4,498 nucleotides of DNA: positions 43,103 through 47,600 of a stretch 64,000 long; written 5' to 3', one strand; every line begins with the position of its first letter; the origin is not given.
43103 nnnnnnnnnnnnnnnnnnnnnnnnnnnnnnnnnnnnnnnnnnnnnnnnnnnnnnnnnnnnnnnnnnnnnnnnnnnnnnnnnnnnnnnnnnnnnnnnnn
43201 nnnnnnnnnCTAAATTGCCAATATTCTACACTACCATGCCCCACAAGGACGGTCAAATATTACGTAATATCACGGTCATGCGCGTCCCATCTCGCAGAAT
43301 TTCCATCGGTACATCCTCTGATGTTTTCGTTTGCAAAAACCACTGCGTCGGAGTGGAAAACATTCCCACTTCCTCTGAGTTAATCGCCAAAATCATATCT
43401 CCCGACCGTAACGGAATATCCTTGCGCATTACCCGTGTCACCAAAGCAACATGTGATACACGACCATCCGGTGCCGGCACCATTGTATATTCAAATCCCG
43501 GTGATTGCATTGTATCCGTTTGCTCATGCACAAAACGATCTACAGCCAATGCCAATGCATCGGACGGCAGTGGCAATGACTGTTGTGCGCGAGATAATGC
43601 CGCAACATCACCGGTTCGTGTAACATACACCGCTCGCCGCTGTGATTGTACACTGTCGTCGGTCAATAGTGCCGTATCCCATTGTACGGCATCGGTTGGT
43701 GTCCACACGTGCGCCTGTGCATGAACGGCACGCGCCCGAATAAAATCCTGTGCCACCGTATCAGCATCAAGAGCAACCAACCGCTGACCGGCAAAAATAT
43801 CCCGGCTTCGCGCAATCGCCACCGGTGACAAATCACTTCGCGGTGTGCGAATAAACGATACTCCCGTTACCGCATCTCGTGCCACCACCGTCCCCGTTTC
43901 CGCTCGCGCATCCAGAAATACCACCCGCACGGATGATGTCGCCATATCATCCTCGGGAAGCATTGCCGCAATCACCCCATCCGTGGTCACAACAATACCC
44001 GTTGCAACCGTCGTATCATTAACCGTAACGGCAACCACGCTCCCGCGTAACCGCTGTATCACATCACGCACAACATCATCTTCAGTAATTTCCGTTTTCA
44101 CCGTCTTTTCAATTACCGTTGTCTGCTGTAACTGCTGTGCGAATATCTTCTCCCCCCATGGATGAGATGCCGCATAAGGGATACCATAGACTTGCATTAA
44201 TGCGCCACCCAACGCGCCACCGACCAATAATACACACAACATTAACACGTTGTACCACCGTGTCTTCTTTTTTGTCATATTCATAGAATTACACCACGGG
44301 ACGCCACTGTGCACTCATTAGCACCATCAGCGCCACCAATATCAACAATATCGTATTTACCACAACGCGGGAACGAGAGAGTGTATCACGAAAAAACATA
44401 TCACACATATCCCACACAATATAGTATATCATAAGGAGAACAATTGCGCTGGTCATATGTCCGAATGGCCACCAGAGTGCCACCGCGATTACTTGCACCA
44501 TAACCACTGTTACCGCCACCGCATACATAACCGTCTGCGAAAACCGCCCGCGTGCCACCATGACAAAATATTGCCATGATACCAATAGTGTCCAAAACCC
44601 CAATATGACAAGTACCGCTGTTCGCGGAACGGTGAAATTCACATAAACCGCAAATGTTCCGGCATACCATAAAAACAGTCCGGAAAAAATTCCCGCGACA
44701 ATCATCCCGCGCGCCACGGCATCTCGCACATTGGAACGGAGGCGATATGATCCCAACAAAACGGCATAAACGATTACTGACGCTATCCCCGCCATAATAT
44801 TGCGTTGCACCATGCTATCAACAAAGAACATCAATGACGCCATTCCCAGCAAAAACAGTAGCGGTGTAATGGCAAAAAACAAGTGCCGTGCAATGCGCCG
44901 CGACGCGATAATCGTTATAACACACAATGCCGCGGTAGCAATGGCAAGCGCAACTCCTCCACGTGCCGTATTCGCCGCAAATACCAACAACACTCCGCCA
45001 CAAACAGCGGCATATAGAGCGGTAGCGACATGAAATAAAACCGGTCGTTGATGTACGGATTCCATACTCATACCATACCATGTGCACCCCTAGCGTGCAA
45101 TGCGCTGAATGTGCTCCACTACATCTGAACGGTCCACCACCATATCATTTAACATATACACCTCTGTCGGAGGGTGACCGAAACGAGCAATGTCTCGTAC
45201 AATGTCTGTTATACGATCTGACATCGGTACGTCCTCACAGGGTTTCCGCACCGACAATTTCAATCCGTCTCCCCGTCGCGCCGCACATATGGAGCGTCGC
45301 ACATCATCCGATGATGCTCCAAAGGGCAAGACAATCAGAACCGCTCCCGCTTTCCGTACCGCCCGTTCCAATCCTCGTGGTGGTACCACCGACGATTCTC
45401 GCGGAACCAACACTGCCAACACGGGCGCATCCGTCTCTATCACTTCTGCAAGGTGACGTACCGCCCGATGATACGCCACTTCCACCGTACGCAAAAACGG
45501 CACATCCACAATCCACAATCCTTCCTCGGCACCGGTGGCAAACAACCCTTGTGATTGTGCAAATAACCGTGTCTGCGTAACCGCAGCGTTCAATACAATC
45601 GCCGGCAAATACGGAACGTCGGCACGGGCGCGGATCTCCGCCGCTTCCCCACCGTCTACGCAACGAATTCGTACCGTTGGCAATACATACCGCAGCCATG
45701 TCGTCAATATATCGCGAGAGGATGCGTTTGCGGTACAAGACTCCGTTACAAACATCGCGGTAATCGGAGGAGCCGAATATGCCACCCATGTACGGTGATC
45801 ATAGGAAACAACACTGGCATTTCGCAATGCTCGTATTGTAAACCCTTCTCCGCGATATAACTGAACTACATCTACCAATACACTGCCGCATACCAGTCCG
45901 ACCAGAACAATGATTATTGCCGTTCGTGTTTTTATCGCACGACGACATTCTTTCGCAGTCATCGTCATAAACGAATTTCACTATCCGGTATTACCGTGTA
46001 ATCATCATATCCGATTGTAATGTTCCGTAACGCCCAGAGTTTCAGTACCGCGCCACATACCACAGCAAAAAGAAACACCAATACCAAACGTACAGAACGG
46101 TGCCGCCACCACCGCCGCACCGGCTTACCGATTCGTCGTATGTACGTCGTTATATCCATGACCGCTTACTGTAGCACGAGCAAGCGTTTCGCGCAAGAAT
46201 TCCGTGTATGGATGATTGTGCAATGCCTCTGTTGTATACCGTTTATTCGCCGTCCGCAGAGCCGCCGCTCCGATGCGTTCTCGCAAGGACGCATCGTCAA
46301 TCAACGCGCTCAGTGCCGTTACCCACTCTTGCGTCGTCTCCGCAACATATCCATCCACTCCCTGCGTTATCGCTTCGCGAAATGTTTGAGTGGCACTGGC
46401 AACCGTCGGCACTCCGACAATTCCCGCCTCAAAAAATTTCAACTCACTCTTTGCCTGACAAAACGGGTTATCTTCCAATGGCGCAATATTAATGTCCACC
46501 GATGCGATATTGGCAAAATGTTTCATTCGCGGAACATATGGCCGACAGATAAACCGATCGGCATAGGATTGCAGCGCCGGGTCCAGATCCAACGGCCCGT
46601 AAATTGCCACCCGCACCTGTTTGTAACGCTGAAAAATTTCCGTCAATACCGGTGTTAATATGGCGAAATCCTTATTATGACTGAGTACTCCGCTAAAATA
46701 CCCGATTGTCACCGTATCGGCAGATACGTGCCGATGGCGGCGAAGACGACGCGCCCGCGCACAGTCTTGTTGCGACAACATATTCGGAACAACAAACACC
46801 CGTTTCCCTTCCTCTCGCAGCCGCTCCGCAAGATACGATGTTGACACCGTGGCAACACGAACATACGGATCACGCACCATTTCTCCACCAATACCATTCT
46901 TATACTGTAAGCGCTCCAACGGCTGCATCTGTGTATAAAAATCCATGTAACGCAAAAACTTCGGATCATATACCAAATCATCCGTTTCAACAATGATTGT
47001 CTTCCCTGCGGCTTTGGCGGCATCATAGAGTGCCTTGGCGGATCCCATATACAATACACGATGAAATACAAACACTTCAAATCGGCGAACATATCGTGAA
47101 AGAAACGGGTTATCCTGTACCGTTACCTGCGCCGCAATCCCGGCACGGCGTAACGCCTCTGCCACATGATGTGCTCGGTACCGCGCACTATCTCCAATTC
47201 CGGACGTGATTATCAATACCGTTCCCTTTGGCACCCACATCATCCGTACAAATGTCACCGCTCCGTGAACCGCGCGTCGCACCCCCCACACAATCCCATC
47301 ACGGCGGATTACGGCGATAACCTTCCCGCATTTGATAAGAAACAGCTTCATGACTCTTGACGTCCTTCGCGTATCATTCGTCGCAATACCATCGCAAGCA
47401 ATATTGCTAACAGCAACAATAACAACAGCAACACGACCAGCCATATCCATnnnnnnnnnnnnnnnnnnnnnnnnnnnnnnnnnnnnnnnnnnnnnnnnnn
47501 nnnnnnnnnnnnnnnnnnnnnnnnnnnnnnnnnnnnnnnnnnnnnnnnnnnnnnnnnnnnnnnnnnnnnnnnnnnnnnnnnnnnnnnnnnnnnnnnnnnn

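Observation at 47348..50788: DUF2892 - beta-helix/Calx-beta giant protein (poly-Lys linker, C-terminal hydrophobic anchor with basic tail) - GT4 putative operon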

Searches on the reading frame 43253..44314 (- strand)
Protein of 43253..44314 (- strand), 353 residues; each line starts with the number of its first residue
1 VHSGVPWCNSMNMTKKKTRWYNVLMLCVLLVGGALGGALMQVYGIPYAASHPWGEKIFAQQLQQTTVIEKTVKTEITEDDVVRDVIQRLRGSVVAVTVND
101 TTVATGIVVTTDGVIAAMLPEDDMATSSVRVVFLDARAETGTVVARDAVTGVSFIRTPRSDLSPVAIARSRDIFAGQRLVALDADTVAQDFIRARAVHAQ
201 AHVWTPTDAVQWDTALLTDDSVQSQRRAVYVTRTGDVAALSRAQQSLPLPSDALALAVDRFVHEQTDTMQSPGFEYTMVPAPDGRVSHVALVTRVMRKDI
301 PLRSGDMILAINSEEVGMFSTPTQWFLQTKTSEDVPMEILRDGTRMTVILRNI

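Call 3: search_protein_families(library=pfam, proteins=[window:43253-44314:-], max_evalue=0.01)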
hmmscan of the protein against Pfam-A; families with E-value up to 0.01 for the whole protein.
window:43253-44314:- (353 aa): 1 family
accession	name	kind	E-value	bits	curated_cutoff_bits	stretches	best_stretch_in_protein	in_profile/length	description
PF13365.12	Trypsin_2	-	0.00088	20.5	27.6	1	105-183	2-87/144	Trypsin-like peptidase domain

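Call 35: search_protein_families(library=ncbifam, proteins=[window:43253-44314:-], max_evalue=0.1)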
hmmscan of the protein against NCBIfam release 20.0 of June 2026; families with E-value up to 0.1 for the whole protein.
window:43253-44314:- (353 aa): 4 families
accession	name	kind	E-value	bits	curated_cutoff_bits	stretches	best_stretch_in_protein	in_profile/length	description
NF047968.1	SerProtHtrA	equivalog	1.1e-07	31.5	470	1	31-182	10-168/357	serine protease HtrA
NF041521.1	HhoA_HhoB_HtrA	equivalog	2.6e-07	30.3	450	1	70-182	25-136/335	HhoA/HhoB/HtrA family serine endopeptidase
TIGR02037.1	degP_htrA_DO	subfamily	4.6e-05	22.5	416.2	1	301-348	276-323/434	Do family serine endopeptidase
NF041199.1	trx7_PDZ_seleno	equivalog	0.00098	18.1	300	1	286-350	321-388/390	Trx7/PDZ domain-containing (seleno)protein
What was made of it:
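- On Exosortase / archaeosortase / rhombosortase CTERM signals: The polytopic 260-aa protein at 44289-45071 has no family match (calls 3, 35).
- An HtrA-like protease gene lies a few genes downstream at 43253-44314 (calls 3, 35).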

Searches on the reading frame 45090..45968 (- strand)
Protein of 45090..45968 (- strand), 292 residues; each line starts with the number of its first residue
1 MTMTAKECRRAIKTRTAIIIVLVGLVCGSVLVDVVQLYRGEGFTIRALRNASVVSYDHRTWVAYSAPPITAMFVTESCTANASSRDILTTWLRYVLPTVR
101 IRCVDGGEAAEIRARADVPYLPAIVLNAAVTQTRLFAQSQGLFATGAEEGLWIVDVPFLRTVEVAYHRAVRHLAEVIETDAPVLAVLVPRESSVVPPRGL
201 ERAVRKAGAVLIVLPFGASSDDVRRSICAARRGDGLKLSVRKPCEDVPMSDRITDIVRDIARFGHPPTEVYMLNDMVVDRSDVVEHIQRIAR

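Call 3: search_protein_families(library=pfam, proteins=[window:45090-45968:-], max_evalue=0.01)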
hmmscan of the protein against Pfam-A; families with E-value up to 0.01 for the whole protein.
window:45090-45968:- (292 aa): 0 families

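Call 35: search_protein_families(library=ncbifam, proteins=[window:45090-45968:-], max_evalue=0.1)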
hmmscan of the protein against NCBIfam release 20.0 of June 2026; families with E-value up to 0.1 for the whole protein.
window:45090-45968:- (292 aa): 0 families

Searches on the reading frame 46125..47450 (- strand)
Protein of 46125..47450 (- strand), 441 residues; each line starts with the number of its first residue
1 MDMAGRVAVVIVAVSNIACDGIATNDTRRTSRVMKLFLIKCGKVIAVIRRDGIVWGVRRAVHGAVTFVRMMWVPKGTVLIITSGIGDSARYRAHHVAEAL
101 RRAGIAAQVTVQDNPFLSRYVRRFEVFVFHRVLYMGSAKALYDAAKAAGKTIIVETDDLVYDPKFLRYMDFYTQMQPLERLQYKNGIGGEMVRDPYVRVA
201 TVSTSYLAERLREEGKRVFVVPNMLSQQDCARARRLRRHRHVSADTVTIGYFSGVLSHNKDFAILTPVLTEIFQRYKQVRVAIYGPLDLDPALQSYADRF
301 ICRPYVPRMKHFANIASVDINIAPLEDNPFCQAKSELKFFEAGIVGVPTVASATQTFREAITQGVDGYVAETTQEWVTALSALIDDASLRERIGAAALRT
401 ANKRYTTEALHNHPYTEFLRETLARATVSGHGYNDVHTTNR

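Call 3: search_protein_families(library=pfam, proteins=[window:46125-47450:-], max_evalue=0.01)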
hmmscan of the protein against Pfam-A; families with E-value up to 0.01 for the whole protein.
window:46125-47450:- (441 aa): 3 families
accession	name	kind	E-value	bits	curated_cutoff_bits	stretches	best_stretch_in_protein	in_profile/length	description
PF13692.12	Glyco_trans_1_4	-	1.6e-11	45.1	27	1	252-386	6-142/142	Glycosyl transferases group 1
PF13524.12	Glyco_trans_1_2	-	1.5e-08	35.1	25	1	274-408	10-136/144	Glycosyl transferase-like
PF00534.26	Glycos_transf_1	-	3.1e-07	30.5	26.4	1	337-397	107-169/172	Glycosyl transferases group 1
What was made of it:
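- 46125..47351 (-): GT4-type (GT-B fold) glycosyltransferase, 408 aa, translationally coupled to the Calx gene. Pfam Glyco_trans_1_4 E 1.6e-11 (call 3).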

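Call 4: search_protein_families(library=ncbifam, proteins=[window:46125-47450:-], max_evalue=0.01)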
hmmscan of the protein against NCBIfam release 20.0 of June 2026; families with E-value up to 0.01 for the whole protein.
window:46125-47450:- (441 aa): 5 families
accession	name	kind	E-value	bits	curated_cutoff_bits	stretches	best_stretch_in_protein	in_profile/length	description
NF038229.1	Glyco4_Geo_Pelo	equivalog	4.4e-05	22.7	400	1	339-409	254-324/338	GPMC system family 4 glycosyltransferase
TIGR03449.1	mycothiol_MshA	equivalog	5.1e-05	22.3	462.5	1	340-403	321-386/406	D-inositol-3-phosphate glycosyltransferase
TIGR03999.1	thiol_BshA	equivalog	8.3e-05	21.7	273.7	1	337-412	287-364/375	N-acetyl-alpha-D-glucosaminyl L-malate synthase BshA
NF041876.1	EPS_EpsE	equivalog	0.00068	19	400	1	339-407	312-382/389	exopolysaccharide biosynthesis GT4 family glycosyltransferase EpsE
NF038295.1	EPS_HpsP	equivalog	0.0026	16.8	550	1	220-411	180-377/388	hormogonium polysaccharide biosynthesis glycosyltransferase HpsP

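Call 24: list_cluster_members(proteins=[P0001, P0002, P0039, window:46125-47351:-, window:14220-16034:-, window:41665-43209:-])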
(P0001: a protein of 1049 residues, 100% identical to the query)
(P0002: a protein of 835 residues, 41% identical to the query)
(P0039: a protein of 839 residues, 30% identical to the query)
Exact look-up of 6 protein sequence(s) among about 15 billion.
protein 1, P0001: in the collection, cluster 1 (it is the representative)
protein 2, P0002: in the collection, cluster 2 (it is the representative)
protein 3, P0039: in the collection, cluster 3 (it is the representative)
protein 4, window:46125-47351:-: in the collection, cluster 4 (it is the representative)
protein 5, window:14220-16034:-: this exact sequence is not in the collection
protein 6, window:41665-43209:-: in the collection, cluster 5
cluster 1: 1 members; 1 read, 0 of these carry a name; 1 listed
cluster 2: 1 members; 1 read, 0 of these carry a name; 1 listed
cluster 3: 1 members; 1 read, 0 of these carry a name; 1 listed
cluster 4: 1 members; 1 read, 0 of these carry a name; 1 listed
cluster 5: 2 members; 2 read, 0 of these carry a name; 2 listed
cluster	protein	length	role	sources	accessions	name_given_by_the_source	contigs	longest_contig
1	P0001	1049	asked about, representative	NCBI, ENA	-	-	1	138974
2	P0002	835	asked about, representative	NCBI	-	-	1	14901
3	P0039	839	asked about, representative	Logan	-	-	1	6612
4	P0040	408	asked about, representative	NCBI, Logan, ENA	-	-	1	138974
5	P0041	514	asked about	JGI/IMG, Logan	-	-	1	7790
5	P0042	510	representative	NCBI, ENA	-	-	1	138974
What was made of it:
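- Each is a singleton cluster (call 24).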

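Call 39: search_solved_structures(query=window:46125-47351:-, max_evalue=0.01)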
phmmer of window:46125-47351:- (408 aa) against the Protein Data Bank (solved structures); distinct sequences matched with E-value up to 0.01: 0.
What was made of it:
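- Closest known: GT4 glycosyltransferases of ABC-transporter-dependent. Different: No solved relative exists (call 39), and donor and acceptor are unknown.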

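Call 50: find_related_loci(query=A4, collection=metagenome_contigs, flank=7000)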
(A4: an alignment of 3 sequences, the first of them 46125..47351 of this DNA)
Query A4 (408 aa) in metagenome_contigs; peptide patterns used: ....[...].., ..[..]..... (x = any residue, [..] = any of these).
268 stretches matched a pattern; 9 encode a relative of the query (tblastn E <= 1e-3); 9 distinct loci.
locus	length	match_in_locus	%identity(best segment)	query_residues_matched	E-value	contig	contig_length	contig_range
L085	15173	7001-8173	54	1-390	1e-142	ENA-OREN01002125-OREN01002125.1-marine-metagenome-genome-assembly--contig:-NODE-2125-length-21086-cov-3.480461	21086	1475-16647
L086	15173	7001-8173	54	1-390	1e-142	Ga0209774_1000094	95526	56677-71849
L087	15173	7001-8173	54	1-390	1e-142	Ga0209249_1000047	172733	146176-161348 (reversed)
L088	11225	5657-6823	53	1-387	2e-136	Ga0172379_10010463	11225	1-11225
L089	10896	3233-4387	52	1-387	3e-132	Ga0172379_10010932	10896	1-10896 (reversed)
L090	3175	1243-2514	47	1-387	2e-133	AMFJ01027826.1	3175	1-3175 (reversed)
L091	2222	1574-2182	66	1-203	6e-90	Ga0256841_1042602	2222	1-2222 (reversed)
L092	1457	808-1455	49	1-217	4e-65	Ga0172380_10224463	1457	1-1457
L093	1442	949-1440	53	1-166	1e-49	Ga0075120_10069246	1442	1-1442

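Call 53: search_protein_families(library=pfam, proteins=[L085:5835-7004:+, L085:7001-8188:+, L085:8185-8967:+, L085:8973-10229:+, L085:4704-5660:+, L085:11303-14455:+, L088:4449-5660:+, L088:6843-7805:+, L091:1202-1567:+, L090:16-1110:+], max_evalue=0.001)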
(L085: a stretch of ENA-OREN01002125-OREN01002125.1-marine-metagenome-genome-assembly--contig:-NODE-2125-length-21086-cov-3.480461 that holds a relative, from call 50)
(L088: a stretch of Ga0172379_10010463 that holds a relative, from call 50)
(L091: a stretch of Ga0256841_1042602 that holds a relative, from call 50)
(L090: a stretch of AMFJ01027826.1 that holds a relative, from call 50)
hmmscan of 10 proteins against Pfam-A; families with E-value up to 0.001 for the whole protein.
L085:5835-7004:+ (389 aa): 4 families
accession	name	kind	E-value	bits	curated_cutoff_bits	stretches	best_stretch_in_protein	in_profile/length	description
PF00534.26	Glycos_transf_1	-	5.9e-15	55.7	26.4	1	208-329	5-126/172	Glycosyl transferases group 1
PF13692.12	Glyco_trans_1_4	-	3.4e-13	50.5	27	1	219-327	2-108/142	Glycosyl transferases group 1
PF13439.12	Glyco_transf_4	-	2.7e-12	47.5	28.5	1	25-189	12-168/170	Glycosyltransferase Family 4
PF13579.12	Glyco_trans_4_4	-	1.1e-08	36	29.7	1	25-164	11-136/158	Glycosyl transferase 4-like domain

L085:7001-8188:+ (395 aa): 3 families
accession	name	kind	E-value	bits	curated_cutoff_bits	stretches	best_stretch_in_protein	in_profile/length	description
PF13692.12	Glyco_trans_1_4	-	5.7e-13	49.8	27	1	218-353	6-141/142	Glycosyl transferases group 1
PF00534.26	Glycos_transf_1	-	1.5e-12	47.8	26.4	1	199-366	2-170/172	Glycosyl transferases group 1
PF13524.12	Glyco_trans_1_2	-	3.9e-08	33.8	25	1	237-374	7-134/144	Glycosyl transferase-like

L085:8185-8967:+ (260 aa): 1 family
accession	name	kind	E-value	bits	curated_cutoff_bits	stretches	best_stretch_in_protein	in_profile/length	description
PF01061.29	ABC2_membrane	-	1e-15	58.3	26.9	1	13-211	2-201/211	ABC-2 type transporter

L085:8973-10229:+ (418 aa): 4 families
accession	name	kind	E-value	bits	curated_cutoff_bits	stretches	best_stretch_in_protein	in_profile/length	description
PF00005.33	ABC_tran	-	1.3e-21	78.1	25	1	50-181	1-135/137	ABC transporter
PF14524.12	Wzt_C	-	7.6e-11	42.6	30.4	1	278-387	8-122/143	Wzt C-terminal domain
PF13304.12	AAA_21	-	1.4e-06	29.1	27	1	62-90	1-29/304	AAA domain, putative AbiEii toxin, Type IV TA system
PF02463.25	SMC_N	-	0.00036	20.5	40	0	43-78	6-42/220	RecF/RecN/SMC N terminal domain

L085:4704-5660:+ (318 aa): 9 families
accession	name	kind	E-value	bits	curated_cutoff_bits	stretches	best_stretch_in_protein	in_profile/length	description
PF01370.27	Epimerase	-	2.4e-56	191.3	20.9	1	5-246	1-240/240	NAD dependent epimerase/dehydratase family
PF16363.11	GDP_Man_Dehyd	-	6.9e-56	190.5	27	1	6-307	1-331/332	GDP-mannose 4,6 dehydratase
PF01073.25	3Beta_HSD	-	8.5e-24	84.5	22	1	6-231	1-226/280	3-beta hydroxysteroid dehydrogenase/isomerase family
PF04321.23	RmlD_sub_bind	-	1.2e-18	67.7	27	1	3-282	1-248/287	RmlD substrate binding domain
PF02719.21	Polysacc_synt_2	-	9e-17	61.6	20.2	1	5-242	1-225/293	Polysaccharide biosynthesis protein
PF07993.18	NAD_binding_4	-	2.6e-11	43.6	20.1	1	7-185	1-208/258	Male sterility protein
PF08659.16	KR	-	9.3e-06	26.1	22.6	1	5-139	3-147/180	KR domain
PF00106.31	adh_short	-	9.6e-05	22.4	26.6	1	5-91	3-87/195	short chain dehydrogenase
PF05368.20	NmrA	-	0.0009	19.4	27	0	2-129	2-107/298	NmrA-like family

L085:11303-14455:+ (1050 aa): 3 families
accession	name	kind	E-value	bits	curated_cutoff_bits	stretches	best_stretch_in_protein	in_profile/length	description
PF00535.33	Glycos_transf_2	-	3.1e-30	105.8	23.3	2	839-957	3-124/168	Glycosyl transferase family 2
PF13578.12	Methyltransf_24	-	1.2e-26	94.1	26.3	1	336-453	1-105/105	Methyltransferase domain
PF13704.12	Glyco_tranf_2_4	-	4.2e-15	56.5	27.5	1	17-102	1-83/98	Glycosyl transferase family 2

L088:4449-5660:+ (403 aa): 5 families
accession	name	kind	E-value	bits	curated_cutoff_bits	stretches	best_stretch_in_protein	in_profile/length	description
PF00534.26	Glycos_transf_1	-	2.9e-17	63.2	26.4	1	218-382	4-171/172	Glycosyl transferases group 1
PF13692.12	Glyco_trans_1_4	-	4.1e-16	60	27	1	231-369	3-142/142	Glycosyl transferases group 1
PF13439.12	Glyco_transf_4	-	4.5e-11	43.5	28.5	1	28-182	3-141/170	Glycosyltransferase Family 4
PF13579.12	Glyco_trans_4_4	-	3.1e-10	41.1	29.7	1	28-181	2-134/158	Glycosyl transferase 4-like domain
PF13524.12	Glyco_trans_1_2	-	0.00019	21.9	25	1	261-396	15-142/144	Glycosyl transferase-like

L088:6843-7805:+ (320 aa): 8 families
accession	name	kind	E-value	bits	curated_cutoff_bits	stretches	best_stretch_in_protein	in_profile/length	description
PF01370.27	Epimerase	-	4.6e-58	196.9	20.9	1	3-246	1-240/240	NAD dependent epimerase/dehydratase family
PF16363.11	GDP_Man_Dehyd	-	2.4e-55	188.8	27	1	4-307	1-331/332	GDP-mannose 4,6 dehydratase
PF01073.25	3Beta_HSD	-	4.1e-23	82.2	22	1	4-227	1-222/280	3-beta hydroxysteroid dehydrogenase/isomerase family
PF04321.23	RmlD_sub_bind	-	6.4e-15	55.4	27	1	1-261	1-228/287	RmlD substrate binding domain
PF02719.21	Polysacc_synt_2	-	1.7e-14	54.2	20.2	1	3-186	1-173/293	Polysaccharide biosynthesis protein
PF07993.18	NAD_binding_4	-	2.2e-11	43.8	20.1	1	5-205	1-225/258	Male sterility protein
PF00106.31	adh_short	-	2.9e-06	27.3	26.6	1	3-168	3-163/195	short chain dehydrogenase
PF08659.16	KR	-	0.00086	19.7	22.6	0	3-142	3-150/180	KR domain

L091:1202-1567:+ (121 aa): 0 families

L090:16-1110:+ (364 aa): 1 family
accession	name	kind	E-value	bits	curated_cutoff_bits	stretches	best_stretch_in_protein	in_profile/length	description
PF13196.11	DUF4012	-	5.8e-13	50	28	1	2-122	24-142/144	Protein of unknown function (DUF4012)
